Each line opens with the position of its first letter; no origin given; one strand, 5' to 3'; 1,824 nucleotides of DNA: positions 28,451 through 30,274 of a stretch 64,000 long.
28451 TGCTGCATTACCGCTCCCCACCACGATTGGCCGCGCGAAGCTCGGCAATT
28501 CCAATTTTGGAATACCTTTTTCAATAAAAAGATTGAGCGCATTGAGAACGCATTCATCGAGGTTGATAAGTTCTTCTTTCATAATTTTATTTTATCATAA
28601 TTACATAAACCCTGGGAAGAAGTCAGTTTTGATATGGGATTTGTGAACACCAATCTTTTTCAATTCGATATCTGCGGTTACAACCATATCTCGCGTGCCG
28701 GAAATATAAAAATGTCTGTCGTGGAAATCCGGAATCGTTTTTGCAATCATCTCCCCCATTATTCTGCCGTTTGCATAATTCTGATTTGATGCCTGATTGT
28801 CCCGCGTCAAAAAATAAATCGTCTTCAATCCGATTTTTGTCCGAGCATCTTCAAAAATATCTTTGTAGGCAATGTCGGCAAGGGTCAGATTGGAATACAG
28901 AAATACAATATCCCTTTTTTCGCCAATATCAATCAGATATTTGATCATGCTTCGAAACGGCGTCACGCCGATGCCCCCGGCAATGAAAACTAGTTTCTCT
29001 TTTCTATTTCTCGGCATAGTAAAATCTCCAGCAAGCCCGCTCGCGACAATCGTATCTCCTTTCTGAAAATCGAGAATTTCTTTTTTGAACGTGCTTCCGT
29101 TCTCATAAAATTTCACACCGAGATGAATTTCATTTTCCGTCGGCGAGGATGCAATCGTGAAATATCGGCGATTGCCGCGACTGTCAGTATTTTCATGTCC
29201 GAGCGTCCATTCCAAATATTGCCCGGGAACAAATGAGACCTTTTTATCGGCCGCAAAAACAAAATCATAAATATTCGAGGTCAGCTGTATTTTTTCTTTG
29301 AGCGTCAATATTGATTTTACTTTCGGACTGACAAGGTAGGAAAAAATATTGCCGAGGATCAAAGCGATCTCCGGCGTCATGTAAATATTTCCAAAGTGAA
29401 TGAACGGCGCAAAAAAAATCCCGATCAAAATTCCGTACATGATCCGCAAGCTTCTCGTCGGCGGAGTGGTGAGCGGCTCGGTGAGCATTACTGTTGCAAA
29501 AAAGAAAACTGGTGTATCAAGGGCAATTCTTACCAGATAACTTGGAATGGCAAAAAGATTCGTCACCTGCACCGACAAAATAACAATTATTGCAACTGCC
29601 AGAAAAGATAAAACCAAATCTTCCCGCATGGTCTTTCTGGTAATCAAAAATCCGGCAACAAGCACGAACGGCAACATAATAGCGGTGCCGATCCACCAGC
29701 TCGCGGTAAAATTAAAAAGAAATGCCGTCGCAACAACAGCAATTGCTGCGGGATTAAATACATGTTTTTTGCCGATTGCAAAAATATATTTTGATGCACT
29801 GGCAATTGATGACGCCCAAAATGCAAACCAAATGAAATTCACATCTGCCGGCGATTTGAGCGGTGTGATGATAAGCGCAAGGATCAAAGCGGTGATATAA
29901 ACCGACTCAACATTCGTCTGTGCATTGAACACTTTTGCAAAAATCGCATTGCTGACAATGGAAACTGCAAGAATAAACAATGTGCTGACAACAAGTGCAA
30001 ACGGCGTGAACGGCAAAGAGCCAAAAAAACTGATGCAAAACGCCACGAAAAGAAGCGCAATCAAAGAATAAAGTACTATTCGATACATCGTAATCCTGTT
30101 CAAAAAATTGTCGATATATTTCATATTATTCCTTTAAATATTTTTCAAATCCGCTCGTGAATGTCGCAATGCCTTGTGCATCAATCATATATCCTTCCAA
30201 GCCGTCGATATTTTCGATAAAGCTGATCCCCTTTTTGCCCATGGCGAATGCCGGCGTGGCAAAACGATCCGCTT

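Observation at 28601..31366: Three-gene flavinylation operon (FMN-binding protein, ApbE flavin transferase, membrane FAD/NAD reductase): candidate extracytoplasmic electron-transfer module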

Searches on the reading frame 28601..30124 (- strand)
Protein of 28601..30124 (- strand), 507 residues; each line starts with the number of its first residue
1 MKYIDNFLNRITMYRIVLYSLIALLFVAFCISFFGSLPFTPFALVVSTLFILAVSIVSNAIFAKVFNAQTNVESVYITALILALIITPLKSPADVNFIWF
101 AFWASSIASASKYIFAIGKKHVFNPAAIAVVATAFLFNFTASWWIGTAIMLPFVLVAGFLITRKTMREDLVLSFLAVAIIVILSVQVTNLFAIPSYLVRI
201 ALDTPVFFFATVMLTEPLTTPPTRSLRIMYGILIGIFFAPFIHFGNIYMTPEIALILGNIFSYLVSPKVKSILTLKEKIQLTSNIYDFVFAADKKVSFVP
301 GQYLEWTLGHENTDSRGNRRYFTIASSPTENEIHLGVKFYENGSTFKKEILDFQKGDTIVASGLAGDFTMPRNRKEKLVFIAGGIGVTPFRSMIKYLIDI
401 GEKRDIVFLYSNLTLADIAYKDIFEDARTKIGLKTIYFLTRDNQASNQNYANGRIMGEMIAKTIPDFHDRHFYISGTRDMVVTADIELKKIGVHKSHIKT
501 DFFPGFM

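Call 3: search_protein_families(library=pfam, proteins=[window:28601-30124:-], max_evalue=0.01)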
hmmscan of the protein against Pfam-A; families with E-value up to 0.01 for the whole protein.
window:28601-30124:- (507 aa): 4 families
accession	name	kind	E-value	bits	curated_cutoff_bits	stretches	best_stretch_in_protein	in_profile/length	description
PF00175.26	NAD_binding_1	-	1.6e-12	48.5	22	1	380-482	1-105/109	Oxidoreductase NAD-binding domain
PF03116.20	NQR2_RnfD_RnfE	-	4.3e-08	33.3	27.7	1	145-265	170-286/296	NQR2, RnfD, RnfE family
PF00970.30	FAD_binding_6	-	4.7e-06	27.3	21.1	1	274-368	3-97/99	Oxidoreductase FAD-binding domain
PF08030.17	NAD_binding_6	-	0.0026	18.3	22.2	1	376-426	2-29/156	Ferric reductase NAD binding domain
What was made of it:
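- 29321..30124 (-): NqrB/RnfD-like membrane domain of the 507-aa fusion (residues 1-268). It lacks the flavinylated loop and Thr of NqrB/RnfD. PF03116, 33.3 bits (call 3).
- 28601..29320 (-): FNR-type FAD plus NAD(P)H-binding domain (residues 269-507 and the stop codon). Motifs: RRYFT 319-323, GGIGVTP 383-389, C-terminal DFFPGFM. PF00970 and PF00175 (call 3).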

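Call 4: search_protein_families(library=ncbifam, proteins=[window:28601-30124:-], max_evalue=0.01)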
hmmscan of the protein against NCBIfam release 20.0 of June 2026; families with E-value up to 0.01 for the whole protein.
window:28601-30124:- (507 aa): 23 families
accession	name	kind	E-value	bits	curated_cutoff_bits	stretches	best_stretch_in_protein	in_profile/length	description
NF009805.0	PRK13289.1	equivalog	4.1e-27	95.1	432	1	275-503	159-392/399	NO-inducible flavohemoprotein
NF007964.0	PRK10684.1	equivalog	7.9e-21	74.4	383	1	279-503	18-237/333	NADH oxidoreductase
NF058606.1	GlBtMonoRdsGbcB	equivalog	1.4e-19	70.2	500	1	277-496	20-240/362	glycine betaine monooxygenase reductase subunit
TIGR02160.1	PA_CoA_Oxy5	hypoth_equivalog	4.8e-19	68.4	420.8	1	295-503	30-241/352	1,2-phenylacetyl-CoA epoxidase subunit PaaE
NF005963.0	PRK08051.1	equivalog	5e-17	62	230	1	279-503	12-230/233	NAD(P)H-flavin reductase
NF040810.1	BenC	equivalog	2.6e-16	59.7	430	1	287-498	121-325/333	benzoate 1,2-dioxygenase electron transfer component BenC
NF045803.1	MethMoxFADbindMmoC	equivalog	1.4e-12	47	500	1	292-500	134-337/343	aromatic/alkene monooxygenase hydroxylase FAD-binding subunit MmoC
NF052252.1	flav_redu_LuxG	exception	3e-11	42.9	340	1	280-488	10-213/232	flavin mononucleotide reductase LuxG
NF040830.1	sulfhyd_ShyC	equivalog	6e-11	42.1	600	1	293-422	34-155/288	NAD(P)-dependent hydrogenase/sulfhydrogenase 2 subunit gamma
NF006220.0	PRK08345.1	subfamily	1.3e-10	41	395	1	293-456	38-196/294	cytochrome-c3 hydrogenase subunit gamma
TIGR02911.1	sulfite_red_B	equivalog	8.4e-10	38.2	288.6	1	286-498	21-219/261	anaerobic sulfite reductase subunit AsrB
TIGR01941.1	nqrF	equivalog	3.2e-09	36.2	295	1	349-503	245-403/405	NADH:ubiquinone reductase (Na(+)-transporting) subunit F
NF008822.0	PRK11872.1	equivalog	6.9e-08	31.9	402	1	291-496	130-328/341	anthranilate 1,2-dioxygenase electron transfer component AntC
NF000796.0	PRK00054.1-1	equivalog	3.6e-07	29.7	224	1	271-428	4-141/254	dihydroorotate dehydrogenase electron transfer subunit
NF009414.0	PRK12778.1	equivalog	0.00021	19.7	1103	1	277-407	6-130/752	bifunctional dihydroorotate dehydrogenase B NAD binding subunit/NADPH-dependent glutamate synthase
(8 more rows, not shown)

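Call 11: find_homologous_proteins(query=window:28601-30124:-, max_evalue=0.00001)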
Query window:28601-30124:- (507 aa): 7949 proteins with E <= 0.00001 among 8000 candidates; the best 120 are listed.
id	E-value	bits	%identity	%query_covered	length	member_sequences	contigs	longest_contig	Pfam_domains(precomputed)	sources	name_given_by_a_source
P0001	3.9e-259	878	77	100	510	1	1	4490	PF00175.27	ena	-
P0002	4.2e-238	809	71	100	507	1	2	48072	PF00175.27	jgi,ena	-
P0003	1.8e-232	791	70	100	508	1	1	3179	PF00175.27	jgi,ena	-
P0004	3.0e-230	783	68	100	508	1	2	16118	PF00175.27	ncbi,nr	ncbi:MAG: oxidoreductase [Patescibacteria group bacterium]|nr:oxidoreductase [Patescibacteria group 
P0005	1.7e-219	748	68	97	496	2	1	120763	PF00175.27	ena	-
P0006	2.0e-188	645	58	99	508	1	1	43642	PF00175.27,PF03116.21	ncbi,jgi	jgi:ferredoxin-NADP reductase/Na+-translocating ferredoxin:NAD+ oxidoreductase RnfD subunit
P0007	4.4e-188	644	61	100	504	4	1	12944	PF00175.27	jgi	-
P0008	6.2e-188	644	57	99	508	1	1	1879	PF00175.27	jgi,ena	-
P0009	3.7e-187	641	60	99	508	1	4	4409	PF00175.27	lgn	-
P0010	5.0e-187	641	58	100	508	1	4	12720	PF00175.27,PF03116.21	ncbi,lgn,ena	-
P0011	5.2e-187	641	59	99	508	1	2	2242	PF00175.27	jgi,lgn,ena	jgi:ferredoxin-NADP reductase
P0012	5.2e-187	641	58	100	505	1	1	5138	PF00175.27,PF00970.31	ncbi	-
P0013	1.2e-186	639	58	100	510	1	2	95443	PF00175.27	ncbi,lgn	-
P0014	2.0e-186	639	58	100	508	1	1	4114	PF00175.27,PF03116.21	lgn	-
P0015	9.4e-186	637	58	100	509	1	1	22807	PF00175.27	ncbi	-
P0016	4.8e-185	634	58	100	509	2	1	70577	PF00175.27,PF03116.21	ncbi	-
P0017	5.3e-185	634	58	99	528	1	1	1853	PF00175.27,PF03116.21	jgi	-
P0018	2.0e-184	632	58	100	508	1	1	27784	PF00175.27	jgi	jgi:ferredoxin-NADP reductase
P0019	4.6e-184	631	56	100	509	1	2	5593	PF00175.27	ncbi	-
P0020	5.8e-184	631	58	100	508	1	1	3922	PF00175.27,PF03116.21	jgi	jgi:ferredoxin-NADP reductase/Na+-translocating ferredoxin:NAD+ oxidoreductase RnfD subunit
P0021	5.8e-184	631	57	99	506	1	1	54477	PF00175.27,PF00970.31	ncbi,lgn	-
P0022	1.9e-183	629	59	100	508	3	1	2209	PF00175.27,PF03116.21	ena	-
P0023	2.3e-183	629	56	100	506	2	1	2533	PF00175.27,PF03116.21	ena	-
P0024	4.1e-183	628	58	100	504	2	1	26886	PF00175.27,PF03116.21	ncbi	-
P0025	1.1e-182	626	57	100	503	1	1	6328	PF00175.27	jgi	jgi:ferredoxin-NADP reductase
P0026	1.1e-182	626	59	100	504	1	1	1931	PF00175.27,PF03116.21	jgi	-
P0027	1.6e-182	626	56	100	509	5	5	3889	PF00175.27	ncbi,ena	-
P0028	2.8e-182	625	57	100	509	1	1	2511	PF00175.27,PF03116.21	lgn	-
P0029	3.7e-182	625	57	100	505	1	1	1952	PF00175.27,PF03116.21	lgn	-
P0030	3.8e-182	625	57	100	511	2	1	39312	PF00175.27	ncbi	-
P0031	6.9e-182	624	58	100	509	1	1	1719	PF00175.27,PF03116.21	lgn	-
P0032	8.1e-182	624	57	100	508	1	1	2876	PF00175.27,PF00970.31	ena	-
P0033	1.2e-181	623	57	100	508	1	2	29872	PF00175.27,PF00970.31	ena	-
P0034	1.5e-181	623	55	100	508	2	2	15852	PF00175.27,PF03116.21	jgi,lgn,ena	-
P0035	2.0e-181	622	57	100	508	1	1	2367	PF00175.27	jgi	jgi:ferredoxin-NADP reductase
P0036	2.8e-181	622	59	100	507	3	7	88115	PF00175.27,PF03116.21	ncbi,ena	-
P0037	3.5e-181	621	57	100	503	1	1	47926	PF00175.27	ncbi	-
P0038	3.8e-181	621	57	97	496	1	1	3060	PF00175.27,PF00970.31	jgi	jgi:ferredoxin-NADP reductase/Na+-translocating ferredoxin:NAD+ oxidoreductase RnfD subunit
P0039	4.6e-181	621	57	100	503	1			PF00175.27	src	-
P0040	5.9e-181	621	58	97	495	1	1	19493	PF00175.27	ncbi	-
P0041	9.4e-181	620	58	100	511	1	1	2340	PF00175.27,PF03116.21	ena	-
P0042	1.1e-180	620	57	100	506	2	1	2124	PF00175.27,PF03116.21,PF00970.31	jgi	jgi:glycine betaine catabolism B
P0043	1.1e-180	620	57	100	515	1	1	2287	PF00175.27,PF03116.21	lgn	-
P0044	1.1e-180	620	58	100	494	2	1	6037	PF00175.27,PF00970.31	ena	-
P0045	1.6e-180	619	56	100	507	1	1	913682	PF00175.27,PF03116.21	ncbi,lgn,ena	-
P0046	1.7e-180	619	57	100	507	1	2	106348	PF00175.27,PF03116.21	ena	-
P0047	3.7e-180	618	56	100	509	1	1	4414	PF00175.27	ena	-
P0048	6.0e-180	617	58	100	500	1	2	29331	PF00175.27,PF03116.21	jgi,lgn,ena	jgi:ferredoxin-NADP reductase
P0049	7.9e-180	617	58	99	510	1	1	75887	PF00175.27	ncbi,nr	ncbi:MAG: oxidoreductase [Patescibacteria group bacterium]|nr:oxidoreductase [Patescibacteria group 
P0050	8.2e-180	617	56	100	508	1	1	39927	PF00175.27,PF00970.31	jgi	jgi:glycine betaine catabolism B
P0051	8.9e-180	617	58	100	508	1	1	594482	PF00175.27,PF03116.21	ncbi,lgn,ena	-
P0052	1.4e-179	616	57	100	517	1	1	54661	PF00175.27,PF03116.21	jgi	jgi:ferredoxin-NADP reductase/Na+-translocating ferredoxin:NAD+ oxidoreductase RnfD subunit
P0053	1.9e-179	616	57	98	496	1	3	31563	PF00175.27,PF00970.31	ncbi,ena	-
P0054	2.0e-179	616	56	100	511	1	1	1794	PF00175.27,PF03116.21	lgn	-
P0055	2.3e-179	615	57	100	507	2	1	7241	PF00175.27,PF03116.21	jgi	jgi:ferredoxin-NADP reductase/Na+-translocating ferredoxin:NAD+ oxidoreductase RnfD subunit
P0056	2.5e-179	615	56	100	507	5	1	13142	PF00175.27,PF03116.21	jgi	-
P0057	2.7e-179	615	57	100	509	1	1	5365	PF00175.27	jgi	jgi:ferredoxin-NADP reductase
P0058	3.3e-179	615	57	100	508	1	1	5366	PF00175.27,PF03116.21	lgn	-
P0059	3.4e-179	615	58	100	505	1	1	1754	PF00175.27,PF03116.21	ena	-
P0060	4.9e-179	614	58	99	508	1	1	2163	PF00175.27,PF03116.21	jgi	jgi:ferredoxin-NADP reductase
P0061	1.0e-178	613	57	100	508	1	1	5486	PF00175.27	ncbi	-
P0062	1.2e-178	613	58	100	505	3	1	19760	PF00175.27,PF03116.21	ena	-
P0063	1.3e-178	613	56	100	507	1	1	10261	PF00175.27,PF03116.21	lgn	-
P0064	1.6e-178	613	55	100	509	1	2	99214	PF00175.27,PF03116.21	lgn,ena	-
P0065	1.7e-178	613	57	99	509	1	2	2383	PF00175.27,PF03116.21,PF00970.31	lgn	-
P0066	1.7e-178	613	57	100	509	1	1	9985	PF00175.27,PF03116.21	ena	-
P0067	1.7e-178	613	55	100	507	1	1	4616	PF00175.27,PF03116.21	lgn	-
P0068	1.8e-178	613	55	100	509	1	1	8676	PF00175.27,PF03116.21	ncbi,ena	-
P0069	2.5e-178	612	56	100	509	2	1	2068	PF00175.27,PF03116.21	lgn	-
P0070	2.6e-178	612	57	100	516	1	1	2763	PF00175.27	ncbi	-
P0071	2.7e-178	612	57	100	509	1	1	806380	PF00175.27,PF03116.21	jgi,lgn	jgi:ferredoxin-NADP reductase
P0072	3.1e-178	612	56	100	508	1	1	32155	PF00175.27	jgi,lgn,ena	-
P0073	3.9e-178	611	57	100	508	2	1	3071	PF00175.27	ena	-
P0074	5.2e-178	611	57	98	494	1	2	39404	PF00175.27,PF03116.21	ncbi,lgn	-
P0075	5.4e-178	611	56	100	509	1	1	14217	PF00175.27,PF03116.21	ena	-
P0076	6.9e-178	611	54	100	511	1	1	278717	PF00175.27,PF03116.21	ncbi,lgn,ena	-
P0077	8.4e-178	610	57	99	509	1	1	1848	PF00175.27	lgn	-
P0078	9.2e-178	610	57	99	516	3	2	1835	PF00175.27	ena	-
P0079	9.7e-178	610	55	100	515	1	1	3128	PF00175.27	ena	-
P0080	1.4e-177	610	55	100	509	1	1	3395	PF00175.27,PF03116.21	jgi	jgi:ferredoxin-NADP reductase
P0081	1.4e-177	610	56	99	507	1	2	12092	PF00175.27,PF03116.21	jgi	jgi:ferredoxin-NADP reductase/Na+-translocating ferredoxin:NAD+ oxidoreductase RnfD subunit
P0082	1.5e-177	609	55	100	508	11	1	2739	PF00175.27,PF00970.31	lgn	-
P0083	1.6e-177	609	56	100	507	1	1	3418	PF00175.27,PF03116.21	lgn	-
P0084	1.8e-177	609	57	99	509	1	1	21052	PF00175.27,PF03116.21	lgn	-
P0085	2.4e-177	609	57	97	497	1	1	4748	PF00175.27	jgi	jgi:ferredoxin-NADP reductase/Na+-translocating ferredoxin:NAD+ oxidoreductase RnfD subunit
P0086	2.4e-177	609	56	100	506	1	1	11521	PF00175.27,PF03116.21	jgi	jgi:ferredoxin-NADP reductase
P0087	2.9e-177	609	55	100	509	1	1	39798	PF00175.27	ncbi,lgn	-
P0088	3.0e-177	609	58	95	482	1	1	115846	PF00175.27,PF08030.18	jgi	jgi:ferredoxin-NADP reductase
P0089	3.1e-177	608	56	100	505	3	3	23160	PF00175.27,PF03116.21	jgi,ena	jgi:ferredoxin-NADP reductase/Na+-translocating ferredoxin:NAD+ oxidoreductase RnfD subunit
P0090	3.1e-177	608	57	99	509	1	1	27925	PF00175.27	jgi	jgi:glycine betaine catabolism B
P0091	3.4e-177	608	58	100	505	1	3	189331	PF00175.27,PF03116.21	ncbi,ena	-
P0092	4.2e-177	608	56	100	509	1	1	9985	PF00175.27,PF03116.21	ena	-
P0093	4.5e-177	608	55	100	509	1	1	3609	PF00175.27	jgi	-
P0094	4.7e-177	608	55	100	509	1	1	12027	PF00175.27,PF03116.21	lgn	-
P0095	4.7e-177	608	56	100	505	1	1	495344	PF00175.27,PF03116.21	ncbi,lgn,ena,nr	ncbi:MAG: hypothetical protein G01um101413_470 [Parcubacteria group bacterium Gr01-1014_13]|nr:MAG: 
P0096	5.6e-177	608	56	100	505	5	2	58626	PF00175.27,PF03116.21,PF08030.18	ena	-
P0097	6.0e-177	607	56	100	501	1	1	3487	PF00175.27,PF03116.21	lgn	-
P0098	7.3e-177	607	55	100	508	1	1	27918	PF00175.27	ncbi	-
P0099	9.1e-177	607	56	100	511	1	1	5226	PF00175.27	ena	-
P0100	1.0e-176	607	57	100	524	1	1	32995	PF00175.27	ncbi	-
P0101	1.2e-176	607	56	100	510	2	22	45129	PF00175.27,PF03116.21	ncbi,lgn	-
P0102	1.2e-176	607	55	100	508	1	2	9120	PF00175.27,PF03116.21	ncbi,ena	-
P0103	1.2e-176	606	55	100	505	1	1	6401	PF00175.27,PF03116.21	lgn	-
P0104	1.4e-176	606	56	100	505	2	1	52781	PF00175.27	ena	-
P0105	1.5e-176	606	56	99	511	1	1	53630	PF00175.27,PF03116.21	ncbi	-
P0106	1.6e-176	606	57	100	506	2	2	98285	PF00175.27,PF03116.21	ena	-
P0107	1.6e-176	606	55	100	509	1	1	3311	PF00175.27,PF03116.21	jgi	jgi:ferredoxin-NADP reductase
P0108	1.7e-176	606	55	100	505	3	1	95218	PF00175.27,PF03116.21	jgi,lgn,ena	-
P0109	1.9e-176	606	56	100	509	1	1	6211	PF00175.27,PF03116.21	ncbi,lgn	-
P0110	1.9e-176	606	56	100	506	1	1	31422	PF00175.27,PF03116.21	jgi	jgi:glycine betaine catabolism B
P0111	2.0e-176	606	56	99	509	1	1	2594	PF00175.27,PF03116.21,PF08030.18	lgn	-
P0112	2.1e-176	606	56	100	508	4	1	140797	PF00175.27,PF03116.21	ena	-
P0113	2.1e-176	606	55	100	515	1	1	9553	PF00175.27,PF03116.21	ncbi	-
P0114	2.1e-176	606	54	100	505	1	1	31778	PF00175.27,PF03116.21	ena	-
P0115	2.3e-176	606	55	100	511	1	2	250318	PF00175.27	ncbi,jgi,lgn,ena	-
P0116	3.5e-176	605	56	100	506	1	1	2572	PF00175.27,PF03116.21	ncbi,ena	-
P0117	3.6e-176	605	56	100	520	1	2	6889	PF00175.27,PF03116.21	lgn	-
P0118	3.8e-176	605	56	97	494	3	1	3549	PF00175.27,PF03116.21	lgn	-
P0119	4.4e-176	605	56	99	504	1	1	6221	PF00175.27,PF03116.21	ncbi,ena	-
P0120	5.1e-176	604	56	100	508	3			PF00175.27,PF00970.31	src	-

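Call 13: find_related_loci(query=A1, collection=genome_contigs, flank=6000)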
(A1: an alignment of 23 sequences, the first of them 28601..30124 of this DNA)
Query A1 (507 aa) in genome_contigs; peptide patterns used: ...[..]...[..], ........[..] (x = any residue, [..] = any of these).
599 stretches matched a pattern (row limit reached: there are more); 585 encode a relative of the query (tblastn E <= 1e-3); the best 80 are kept; 80 distinct loci.
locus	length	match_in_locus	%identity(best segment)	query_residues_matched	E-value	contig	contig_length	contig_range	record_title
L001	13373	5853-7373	55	1-506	0e+0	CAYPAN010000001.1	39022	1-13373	MAG TPA_asm: uncultured Candidatus Saccharibacteria bacterium isolate binchicken_co241_293 genome assembly, contig: NODE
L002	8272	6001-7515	57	1-506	0e+0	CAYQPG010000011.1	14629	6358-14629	MAG TPA_asm: uncultured Candidatus Saccharibacteria bacterium isolate SRP271791_co2_70 genome assembly, contig: NODE_101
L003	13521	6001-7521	58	1-506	0e+0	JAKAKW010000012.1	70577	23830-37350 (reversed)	MAG: bacterium isolate WY4.bin98 NODE_407_length_70577_cov_2.505550, whole genome shotgun sequence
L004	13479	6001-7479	57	1-506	0e+0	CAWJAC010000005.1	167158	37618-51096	MAG: Candidatus Zambryskibacteria bacterium isolate MFD03726.bin.2.15 genome assembly, contig: contig_71664, whole genom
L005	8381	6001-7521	55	1-506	0e+0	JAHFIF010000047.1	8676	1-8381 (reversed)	MAG: bacterium isolate nzgw356 NODE_6606_length_8677_cov_2.615007, whole genome shotgun sequence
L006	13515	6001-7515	56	1-506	0e+0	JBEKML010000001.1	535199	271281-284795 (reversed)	MAG: Minisyncoccia bacterium isolate SPRUCE 393 SPRUCE_393_1, whole genome shotgun sequence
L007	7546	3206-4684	56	1-506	0e+0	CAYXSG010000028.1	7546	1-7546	MAG TPA_asm: uncultured Candidatus Saccharibacteria bacterium isolate binchicken_co54_30 genome assembly, contig: NODE_1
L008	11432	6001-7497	57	1-506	0e+0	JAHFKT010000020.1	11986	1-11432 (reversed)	MAG: Candidatus Yanofskybacteria bacterium isolate nzgw416 NODE_3740_length_11987_cov_3.668043, whole genome shotgun seq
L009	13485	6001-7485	57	4-506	0e+0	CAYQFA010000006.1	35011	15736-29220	MAG TPA_asm: uncultured Candidatus Saccharibacteria bacterium isolate binchicken_co3_503 genome assembly, contig: NODE_3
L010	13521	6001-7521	59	1-507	0e+0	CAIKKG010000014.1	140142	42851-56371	uncultured bacterium isolate Kiruna2_bin-0995 genome assembly, contig: bin-0995:14/42, whole genome shotgun sequence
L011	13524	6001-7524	56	1-506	0e+0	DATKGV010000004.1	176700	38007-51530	MAG TPA_asm: Candidatus Paceibacterota bacterium isolate SMAG_U14560 k141_46071, whole genome shotgun sequence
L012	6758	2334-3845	56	1-506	0e+0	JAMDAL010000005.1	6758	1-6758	MAG: Patescibacteria group bacterium isolate FK_Sedi_B_Bin.260 NODE_49588_length_6758_cov_3.95038, whole genome shotgun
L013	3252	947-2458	56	1-506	0e+0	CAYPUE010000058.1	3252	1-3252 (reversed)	MAG TPA_asm: uncultured Gammaproteobacteria bacterium isolate SRP269290_co2_354 genome assembly, contig: NODE_49475_leng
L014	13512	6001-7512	58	1-506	0e+0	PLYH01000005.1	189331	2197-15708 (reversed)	MAG: Candidatus Peregrinibacteria bacterium isolate palsa_1335 73.20120700_P3D.295_contig_34567, whole genome shotgun se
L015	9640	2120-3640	54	1-506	0e+0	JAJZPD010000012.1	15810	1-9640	MAG: bacterium isolate SKS1.bin112 NODE_6630_length_15810_cov_2.305618, whole genome shotgun sequence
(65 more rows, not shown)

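Call 14: search_solved_structures(query=A1, max_evalue=0.01, show_alignments=0)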
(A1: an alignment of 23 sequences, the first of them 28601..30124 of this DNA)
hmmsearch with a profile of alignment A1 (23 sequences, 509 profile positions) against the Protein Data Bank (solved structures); distinct sequences matched with E-value up to 0.01: 125 (the best 60 are shown).
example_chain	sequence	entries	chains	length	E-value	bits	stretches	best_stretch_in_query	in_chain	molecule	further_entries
2eix_A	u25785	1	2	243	9e-17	64.2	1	272-496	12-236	NADH-cytochrome b5 reductase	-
7qty_A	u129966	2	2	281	5e-16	61.7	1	350-507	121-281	Na(+)-translocating NADH-quinone reductase subunit F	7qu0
3ozu_A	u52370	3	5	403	6.2e-16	61.4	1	276-505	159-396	Flavohemoprotein | Flavohemoglobin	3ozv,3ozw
1cqx_A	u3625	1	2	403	6.6e-16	61.3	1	276-505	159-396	FLAVOHEMOPROTEIN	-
7qu3_A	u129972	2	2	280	1.9e-15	59.8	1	350-507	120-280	Na(+)-translocating NADH-quinone reductase subunit F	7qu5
4u9u_A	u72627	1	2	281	3.3e-15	59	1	350-507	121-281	Na(+)-translocating NADH-quinone reductase subunit F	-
8ad4_A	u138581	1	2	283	3.3e-15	59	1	350-507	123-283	Na(+)-translocating NADH-quinone reductase subunit F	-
4uaj_A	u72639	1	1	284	3.4e-15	59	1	350-507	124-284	Na(+)-translocating NADH-quinone reductase subunit F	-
7xk3_F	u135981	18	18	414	3.6e-15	58.9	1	350-507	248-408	Na(+)-translocating NADH-quinone reductase subunit F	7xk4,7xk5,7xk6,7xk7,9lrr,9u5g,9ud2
2r6h_A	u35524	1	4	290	3.8e-15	58.8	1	350-503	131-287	NADH:ubiquinone oxidoreductase, Na translocating, F subunit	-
6o0a_A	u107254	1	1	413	4e-15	58.7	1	270-505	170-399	Flavohemoglobin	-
8a1t_F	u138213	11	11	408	6.4e-15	58.1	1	350-507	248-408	Na(+)-translocating NADH-quinone reductase subunit F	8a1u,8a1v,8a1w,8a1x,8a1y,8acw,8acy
8ad3_A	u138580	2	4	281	1.8e-14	56.6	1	350-503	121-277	Na(+)-translocating NADH-quinone reductase subunit F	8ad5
4wqm_A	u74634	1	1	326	5e-14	55.1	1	270-504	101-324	Toluene-4-monooxygenase electron transfer component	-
7rom_A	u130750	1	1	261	6.8e-14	54.7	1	276-498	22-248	NADH-cytochrome b5 reductase 1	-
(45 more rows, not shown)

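Call 26: find_encoding_contigs(protein=window:28601-30124:-, flank=3000, max_places=3)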
Protein window:28601-30124:- (507 aa): no gene with exactly this product is on record in the collection.
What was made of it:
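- Tried and rejected: Exact look-up of the 507-aa protein: nothing on record (call 26).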
